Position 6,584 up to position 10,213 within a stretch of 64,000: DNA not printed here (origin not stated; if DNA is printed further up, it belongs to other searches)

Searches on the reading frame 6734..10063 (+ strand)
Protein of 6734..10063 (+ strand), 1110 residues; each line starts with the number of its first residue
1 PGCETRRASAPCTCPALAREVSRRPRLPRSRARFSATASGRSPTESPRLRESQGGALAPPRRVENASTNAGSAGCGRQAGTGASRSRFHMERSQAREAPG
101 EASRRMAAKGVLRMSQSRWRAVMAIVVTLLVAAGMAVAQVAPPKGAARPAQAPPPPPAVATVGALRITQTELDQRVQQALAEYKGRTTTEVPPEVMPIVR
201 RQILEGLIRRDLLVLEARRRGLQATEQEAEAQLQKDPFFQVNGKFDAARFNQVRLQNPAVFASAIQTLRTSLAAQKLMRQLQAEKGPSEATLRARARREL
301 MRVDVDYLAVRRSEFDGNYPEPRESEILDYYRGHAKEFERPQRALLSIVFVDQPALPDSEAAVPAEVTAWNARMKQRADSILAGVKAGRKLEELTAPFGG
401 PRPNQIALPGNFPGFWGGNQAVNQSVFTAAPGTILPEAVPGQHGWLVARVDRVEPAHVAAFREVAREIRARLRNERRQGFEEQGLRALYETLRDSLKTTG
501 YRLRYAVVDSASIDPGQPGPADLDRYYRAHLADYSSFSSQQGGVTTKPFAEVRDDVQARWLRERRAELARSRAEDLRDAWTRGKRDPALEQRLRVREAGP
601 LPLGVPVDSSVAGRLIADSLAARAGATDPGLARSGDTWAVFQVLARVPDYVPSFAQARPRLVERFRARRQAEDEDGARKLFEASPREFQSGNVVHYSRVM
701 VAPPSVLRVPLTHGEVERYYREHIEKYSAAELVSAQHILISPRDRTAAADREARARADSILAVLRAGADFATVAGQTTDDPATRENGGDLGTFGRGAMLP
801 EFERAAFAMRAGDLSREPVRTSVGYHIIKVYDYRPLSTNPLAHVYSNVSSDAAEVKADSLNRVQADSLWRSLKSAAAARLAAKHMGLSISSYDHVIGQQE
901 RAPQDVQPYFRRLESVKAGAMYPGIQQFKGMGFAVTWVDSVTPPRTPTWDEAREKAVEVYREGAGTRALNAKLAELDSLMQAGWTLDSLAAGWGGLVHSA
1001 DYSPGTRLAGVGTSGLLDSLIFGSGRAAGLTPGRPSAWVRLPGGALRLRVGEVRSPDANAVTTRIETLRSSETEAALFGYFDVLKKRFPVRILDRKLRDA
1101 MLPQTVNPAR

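Call 51: search_protein_families(library=pfam, proteins=[window:6734-10063:+], max_evalue=0.00001)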
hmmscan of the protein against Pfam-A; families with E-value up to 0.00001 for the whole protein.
window:6734-10063:+ (1110 aa): 5 families
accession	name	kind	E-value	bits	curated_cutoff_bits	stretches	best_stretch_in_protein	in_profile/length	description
PF13145.12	Rotamase_2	-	8.4e-39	133.6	27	2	714-844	4-119/121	PPIC-type PPIASE domain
PF13616.12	Rotamase_3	-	2.6e-29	102.6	22.5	1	725-832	8-114/116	PPIC-type PPIASE domain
PF00639.27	Rotamase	-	1.6e-25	90.3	21.7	1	737-831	1-96/97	PPIC-type PPIASE domain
PF13624.11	SurA_N_3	-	6.7e-20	72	27.2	1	121-278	11-162/162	SurA-like N-terminal domain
PF13623.11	SurA_N_2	-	7.6e-14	52.2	28.5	1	156-253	40-144/145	SurA-like N-terminal domain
